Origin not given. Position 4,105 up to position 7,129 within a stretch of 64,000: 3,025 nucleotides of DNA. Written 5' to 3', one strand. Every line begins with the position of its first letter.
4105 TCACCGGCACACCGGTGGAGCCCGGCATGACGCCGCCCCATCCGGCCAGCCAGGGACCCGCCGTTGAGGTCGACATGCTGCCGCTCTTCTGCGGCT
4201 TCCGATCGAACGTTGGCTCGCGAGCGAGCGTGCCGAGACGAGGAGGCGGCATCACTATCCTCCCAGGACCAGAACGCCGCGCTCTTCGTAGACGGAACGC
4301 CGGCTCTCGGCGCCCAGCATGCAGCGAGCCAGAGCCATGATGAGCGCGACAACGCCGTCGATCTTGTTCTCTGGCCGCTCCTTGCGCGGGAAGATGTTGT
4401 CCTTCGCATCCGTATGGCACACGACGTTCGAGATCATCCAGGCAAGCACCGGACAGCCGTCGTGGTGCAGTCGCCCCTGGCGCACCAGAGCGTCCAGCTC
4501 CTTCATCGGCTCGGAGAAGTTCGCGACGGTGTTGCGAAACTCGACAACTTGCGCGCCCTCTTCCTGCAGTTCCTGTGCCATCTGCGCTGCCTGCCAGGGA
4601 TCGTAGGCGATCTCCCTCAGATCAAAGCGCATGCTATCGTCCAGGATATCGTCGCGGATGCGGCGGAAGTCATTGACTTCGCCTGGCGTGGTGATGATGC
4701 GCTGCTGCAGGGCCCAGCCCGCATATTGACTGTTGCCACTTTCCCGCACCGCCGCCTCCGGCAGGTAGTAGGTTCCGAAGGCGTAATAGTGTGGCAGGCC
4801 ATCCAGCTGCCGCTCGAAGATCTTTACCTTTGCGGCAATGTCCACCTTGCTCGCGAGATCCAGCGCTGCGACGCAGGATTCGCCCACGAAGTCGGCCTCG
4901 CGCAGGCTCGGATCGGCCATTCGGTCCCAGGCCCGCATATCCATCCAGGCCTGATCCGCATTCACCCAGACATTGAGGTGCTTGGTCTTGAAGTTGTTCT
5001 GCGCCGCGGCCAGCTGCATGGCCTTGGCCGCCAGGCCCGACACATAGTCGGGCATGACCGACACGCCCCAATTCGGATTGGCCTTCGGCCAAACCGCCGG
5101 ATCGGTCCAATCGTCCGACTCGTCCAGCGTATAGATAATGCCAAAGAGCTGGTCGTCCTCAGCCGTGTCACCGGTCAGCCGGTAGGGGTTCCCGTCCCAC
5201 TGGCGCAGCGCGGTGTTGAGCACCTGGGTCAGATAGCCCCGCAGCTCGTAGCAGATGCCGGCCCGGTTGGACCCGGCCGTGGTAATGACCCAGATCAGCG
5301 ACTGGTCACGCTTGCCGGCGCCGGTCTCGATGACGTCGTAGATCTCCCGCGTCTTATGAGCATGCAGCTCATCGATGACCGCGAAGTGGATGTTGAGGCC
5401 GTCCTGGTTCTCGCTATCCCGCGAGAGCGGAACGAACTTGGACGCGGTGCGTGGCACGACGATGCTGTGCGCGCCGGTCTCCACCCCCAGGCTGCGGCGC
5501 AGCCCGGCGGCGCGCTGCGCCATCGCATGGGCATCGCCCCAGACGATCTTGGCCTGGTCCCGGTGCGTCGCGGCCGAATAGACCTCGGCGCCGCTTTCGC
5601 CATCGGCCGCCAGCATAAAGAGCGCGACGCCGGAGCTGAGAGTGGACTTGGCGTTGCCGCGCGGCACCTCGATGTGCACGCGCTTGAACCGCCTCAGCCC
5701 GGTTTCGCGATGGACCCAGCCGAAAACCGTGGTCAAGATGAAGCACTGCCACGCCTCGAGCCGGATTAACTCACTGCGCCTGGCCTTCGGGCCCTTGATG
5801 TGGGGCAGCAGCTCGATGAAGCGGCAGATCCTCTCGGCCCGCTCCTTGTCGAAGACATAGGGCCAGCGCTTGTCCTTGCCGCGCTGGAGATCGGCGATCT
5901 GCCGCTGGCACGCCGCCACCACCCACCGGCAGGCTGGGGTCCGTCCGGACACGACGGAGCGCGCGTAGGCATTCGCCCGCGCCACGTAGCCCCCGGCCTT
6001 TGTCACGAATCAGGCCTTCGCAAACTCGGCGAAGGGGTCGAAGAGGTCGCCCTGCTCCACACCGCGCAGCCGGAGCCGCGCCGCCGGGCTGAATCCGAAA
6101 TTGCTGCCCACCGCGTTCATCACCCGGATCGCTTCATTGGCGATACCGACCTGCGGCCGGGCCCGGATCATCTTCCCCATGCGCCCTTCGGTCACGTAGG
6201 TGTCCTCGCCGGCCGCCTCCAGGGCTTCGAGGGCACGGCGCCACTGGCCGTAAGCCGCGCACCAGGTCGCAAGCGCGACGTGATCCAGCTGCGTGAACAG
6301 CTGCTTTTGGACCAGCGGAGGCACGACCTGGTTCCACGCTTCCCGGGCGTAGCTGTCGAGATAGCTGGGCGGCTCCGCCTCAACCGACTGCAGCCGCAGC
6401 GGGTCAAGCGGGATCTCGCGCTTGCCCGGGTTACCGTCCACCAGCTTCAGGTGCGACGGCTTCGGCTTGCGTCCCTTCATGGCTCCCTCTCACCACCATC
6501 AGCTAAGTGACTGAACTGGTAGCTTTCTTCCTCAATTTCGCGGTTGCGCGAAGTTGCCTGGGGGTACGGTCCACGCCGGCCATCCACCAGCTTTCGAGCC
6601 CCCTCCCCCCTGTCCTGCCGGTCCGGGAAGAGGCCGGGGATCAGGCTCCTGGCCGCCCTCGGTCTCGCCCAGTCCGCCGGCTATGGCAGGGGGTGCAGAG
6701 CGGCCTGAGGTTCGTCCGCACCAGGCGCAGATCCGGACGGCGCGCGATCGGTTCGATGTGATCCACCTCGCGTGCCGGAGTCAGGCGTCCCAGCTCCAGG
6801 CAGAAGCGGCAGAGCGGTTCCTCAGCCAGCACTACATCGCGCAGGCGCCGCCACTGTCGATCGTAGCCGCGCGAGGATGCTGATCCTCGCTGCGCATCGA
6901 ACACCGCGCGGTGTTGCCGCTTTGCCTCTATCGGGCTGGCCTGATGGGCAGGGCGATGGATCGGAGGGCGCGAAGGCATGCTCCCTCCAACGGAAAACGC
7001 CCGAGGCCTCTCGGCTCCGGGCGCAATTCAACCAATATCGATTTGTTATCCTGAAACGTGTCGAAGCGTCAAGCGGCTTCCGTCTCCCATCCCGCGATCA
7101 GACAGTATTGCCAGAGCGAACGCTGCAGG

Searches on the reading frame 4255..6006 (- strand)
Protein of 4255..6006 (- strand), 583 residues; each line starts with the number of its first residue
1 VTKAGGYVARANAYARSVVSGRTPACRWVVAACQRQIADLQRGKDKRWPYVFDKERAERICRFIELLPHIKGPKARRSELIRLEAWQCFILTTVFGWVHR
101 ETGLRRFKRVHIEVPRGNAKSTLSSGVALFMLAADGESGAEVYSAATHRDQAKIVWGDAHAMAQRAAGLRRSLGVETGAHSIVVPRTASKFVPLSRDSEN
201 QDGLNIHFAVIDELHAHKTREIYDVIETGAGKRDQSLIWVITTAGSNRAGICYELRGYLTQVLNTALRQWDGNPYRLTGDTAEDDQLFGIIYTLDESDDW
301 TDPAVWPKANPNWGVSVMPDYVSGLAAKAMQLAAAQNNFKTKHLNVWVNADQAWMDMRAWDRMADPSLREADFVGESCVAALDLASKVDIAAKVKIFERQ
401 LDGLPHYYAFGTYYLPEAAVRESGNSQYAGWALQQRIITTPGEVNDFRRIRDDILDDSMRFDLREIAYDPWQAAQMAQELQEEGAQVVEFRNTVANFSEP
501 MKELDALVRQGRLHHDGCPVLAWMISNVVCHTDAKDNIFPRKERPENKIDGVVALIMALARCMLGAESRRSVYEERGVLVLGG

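Call 11: search_protein_families(library=pfam, max_evalue=0.001, proteins=[window:4255-6006:-])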
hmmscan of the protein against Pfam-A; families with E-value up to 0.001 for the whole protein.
window:4255-6006:- (583 aa): 2 families
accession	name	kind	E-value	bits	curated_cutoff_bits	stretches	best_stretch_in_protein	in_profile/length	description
PF20441.4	TerL_nuclease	-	6.3e-45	154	24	1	283-562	3-282/286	Terminase large subunit, endonuclease domain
PF03354.21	TerL_ATPase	-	1.6e-35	122.8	23.7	1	86-259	2-176/178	Terminase large subunit, ATPase domain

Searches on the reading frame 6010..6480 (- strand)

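Call 11: search_protein_families(library=pfam, max_evalue=0.001, proteins=[window:6010-6480:-])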
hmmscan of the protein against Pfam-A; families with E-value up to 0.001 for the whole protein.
window:6010-6480:- (156 aa): 1 family
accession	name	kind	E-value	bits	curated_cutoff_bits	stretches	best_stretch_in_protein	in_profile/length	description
PF05119.17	Terminase_4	-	1.6e-20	73.8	24.7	1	45-143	1-96/98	Phage terminase, small subunit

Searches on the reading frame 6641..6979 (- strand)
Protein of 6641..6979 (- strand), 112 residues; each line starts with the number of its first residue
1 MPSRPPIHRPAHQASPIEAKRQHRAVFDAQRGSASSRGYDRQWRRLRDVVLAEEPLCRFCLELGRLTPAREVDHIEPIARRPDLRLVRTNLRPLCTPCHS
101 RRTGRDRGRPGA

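Call 59: search_protein_families(library=pfam, max_evalue=0.01, proteins=[window:6641-6979:-])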
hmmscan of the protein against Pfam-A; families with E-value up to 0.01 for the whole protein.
window:6641-6979:- (112 aa): 1 family
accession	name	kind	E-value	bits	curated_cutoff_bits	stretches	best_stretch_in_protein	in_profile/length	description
PF01844.29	HNH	-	8.2e-09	35.9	21.4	1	57-103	1-45/47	HNH endonuclease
